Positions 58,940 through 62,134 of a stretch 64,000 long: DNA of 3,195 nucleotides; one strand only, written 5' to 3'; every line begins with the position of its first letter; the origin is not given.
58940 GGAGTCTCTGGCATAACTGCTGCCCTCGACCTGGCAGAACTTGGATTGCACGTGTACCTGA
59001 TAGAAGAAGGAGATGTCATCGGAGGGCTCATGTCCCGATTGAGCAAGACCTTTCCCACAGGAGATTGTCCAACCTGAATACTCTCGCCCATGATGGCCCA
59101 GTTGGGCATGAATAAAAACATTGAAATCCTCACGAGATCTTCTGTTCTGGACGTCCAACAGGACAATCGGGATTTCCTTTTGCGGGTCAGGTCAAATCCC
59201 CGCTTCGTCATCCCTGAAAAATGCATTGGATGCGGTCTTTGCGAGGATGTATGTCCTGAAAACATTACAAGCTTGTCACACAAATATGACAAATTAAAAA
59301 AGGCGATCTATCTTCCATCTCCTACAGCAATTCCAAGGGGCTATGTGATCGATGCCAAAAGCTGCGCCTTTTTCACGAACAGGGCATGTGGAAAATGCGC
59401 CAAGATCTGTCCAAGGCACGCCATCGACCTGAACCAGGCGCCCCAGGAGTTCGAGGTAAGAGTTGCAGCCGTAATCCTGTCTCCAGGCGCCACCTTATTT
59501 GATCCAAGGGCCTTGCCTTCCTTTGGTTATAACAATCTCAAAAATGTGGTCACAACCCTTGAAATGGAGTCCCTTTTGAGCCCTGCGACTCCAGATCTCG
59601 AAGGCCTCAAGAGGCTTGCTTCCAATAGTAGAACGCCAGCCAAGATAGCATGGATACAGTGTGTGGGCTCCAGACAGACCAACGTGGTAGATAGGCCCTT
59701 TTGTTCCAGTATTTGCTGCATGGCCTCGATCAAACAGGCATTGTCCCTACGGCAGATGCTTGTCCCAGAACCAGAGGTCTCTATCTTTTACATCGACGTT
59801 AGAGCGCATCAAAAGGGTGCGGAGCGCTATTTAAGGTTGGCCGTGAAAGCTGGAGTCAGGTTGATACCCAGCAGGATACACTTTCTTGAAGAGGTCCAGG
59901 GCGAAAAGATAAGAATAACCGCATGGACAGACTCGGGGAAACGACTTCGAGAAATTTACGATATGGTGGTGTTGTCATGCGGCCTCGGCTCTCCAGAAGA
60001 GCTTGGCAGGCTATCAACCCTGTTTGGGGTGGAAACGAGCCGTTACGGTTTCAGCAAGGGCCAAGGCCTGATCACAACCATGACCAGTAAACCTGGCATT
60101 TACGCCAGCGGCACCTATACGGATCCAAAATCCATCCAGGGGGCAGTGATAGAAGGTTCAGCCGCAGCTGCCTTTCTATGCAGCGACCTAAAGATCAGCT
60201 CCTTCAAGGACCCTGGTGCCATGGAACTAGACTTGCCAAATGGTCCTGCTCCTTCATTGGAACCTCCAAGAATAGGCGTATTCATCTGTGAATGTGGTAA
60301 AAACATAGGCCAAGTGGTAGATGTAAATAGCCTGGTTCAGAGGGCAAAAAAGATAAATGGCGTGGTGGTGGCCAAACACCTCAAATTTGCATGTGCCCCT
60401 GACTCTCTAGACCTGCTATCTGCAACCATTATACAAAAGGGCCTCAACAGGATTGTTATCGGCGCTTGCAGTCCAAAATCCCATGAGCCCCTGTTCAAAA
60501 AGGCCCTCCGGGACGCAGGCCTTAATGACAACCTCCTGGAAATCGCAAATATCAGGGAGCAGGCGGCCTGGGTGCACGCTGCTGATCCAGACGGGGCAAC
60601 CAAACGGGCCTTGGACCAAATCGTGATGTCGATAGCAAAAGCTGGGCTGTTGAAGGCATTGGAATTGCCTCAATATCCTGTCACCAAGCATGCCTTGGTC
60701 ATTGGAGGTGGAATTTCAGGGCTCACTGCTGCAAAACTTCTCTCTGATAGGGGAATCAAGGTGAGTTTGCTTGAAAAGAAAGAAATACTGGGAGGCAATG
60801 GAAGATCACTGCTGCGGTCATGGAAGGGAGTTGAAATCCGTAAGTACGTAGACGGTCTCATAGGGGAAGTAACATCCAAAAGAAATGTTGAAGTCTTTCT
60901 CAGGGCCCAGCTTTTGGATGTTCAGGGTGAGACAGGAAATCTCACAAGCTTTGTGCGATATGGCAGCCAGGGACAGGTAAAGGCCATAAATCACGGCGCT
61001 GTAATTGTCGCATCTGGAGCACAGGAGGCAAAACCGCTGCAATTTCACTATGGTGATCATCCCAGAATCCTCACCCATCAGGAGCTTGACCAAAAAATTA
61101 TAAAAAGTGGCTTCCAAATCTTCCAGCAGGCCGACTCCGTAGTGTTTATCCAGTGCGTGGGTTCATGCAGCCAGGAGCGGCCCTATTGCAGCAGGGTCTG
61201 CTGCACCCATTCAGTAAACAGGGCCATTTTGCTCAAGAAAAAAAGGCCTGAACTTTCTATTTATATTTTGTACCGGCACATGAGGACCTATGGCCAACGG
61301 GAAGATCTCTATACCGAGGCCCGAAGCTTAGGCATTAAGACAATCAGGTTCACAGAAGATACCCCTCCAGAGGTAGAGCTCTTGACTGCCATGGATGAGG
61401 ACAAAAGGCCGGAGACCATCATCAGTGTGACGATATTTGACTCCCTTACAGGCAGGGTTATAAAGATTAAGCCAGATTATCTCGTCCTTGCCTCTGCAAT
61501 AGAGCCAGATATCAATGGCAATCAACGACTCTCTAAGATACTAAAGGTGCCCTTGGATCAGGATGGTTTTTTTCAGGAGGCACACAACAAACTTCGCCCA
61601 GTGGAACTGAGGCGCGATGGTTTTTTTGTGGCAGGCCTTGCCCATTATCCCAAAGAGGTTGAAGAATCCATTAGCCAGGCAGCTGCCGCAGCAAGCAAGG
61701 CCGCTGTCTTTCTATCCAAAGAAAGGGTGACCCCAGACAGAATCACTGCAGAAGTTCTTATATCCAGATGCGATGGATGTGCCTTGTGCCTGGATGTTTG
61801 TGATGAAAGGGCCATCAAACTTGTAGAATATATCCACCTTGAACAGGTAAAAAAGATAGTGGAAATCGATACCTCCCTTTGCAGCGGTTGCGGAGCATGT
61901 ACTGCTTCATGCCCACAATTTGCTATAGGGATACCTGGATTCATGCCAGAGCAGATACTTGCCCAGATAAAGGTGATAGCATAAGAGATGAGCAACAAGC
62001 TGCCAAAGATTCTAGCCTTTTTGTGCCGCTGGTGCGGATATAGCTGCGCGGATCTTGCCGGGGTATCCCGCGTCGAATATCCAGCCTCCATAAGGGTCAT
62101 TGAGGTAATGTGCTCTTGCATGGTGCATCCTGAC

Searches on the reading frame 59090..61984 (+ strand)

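Call 55: search_protein_families(library=pfam, proteins=[window:59090-61984:+], max_evalue=0.00001)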
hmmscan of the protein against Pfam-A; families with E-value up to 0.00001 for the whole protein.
window:59090-61984:+ (964 aa): 13 families
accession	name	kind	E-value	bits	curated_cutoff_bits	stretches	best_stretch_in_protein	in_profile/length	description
PF00037.32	Fer4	-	1.8e-18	65.9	21.1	1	40-58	3-21/24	4Fe-4S binding domain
PF12838.12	Fer4_7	-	1.7e-16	60.8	27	2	893-943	1-50/52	4Fe-4S dicluster domain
PF12837.12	Fer4_6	-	1.1e-11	44.6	25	0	41-59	5-23/24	4Fe-4S binding domain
PF13237.11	Fer4_10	-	5.1e-11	42.8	25.5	0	924-943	2-21/53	4Fe-4S dicluster domain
PF01266.30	DAO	-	3.5e-10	40.4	27.9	0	535-569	2-37/353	FAD dependent oxidoreductase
PF13450.12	NAD_binding_8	-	4.9e-10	40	21.9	1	537-574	1-38/68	NAD(P)-binding Rossmann-like domain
PF07992.20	Pyr_redox_2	-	9.9e-10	38.7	26.1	1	535-649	3-114/291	Pyridine nucleotide-disulphide oxidoreductase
PF13187.11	Fer4_9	-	1.2e-09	38.5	27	0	893-945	1-51/52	4Fe-4S dicluster domain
PF13484.11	Fer4_16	-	2.3e-08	35.1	30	0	44-108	1-64/66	4Fe-4S double cluster binding domain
PF14697.11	Fer4_21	-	5.8e-08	33.2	35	0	890-943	4-53/59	4Fe-4S dicluster domain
PF25160.1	LdpA_Fe-S-bd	-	1.3e-07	31.8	27.6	0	40-59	23-42/49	LdpA Fe-S cluster-binding domain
PF12797.12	Fer4_2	-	5e-07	29.7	24.5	0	39-57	4-22/22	4Fe-4S binding domain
PF01593.30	Amino_oxidase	-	8.1e-06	25.8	19.8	0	542-574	1-33/443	Flavin containing amine oxidoreductase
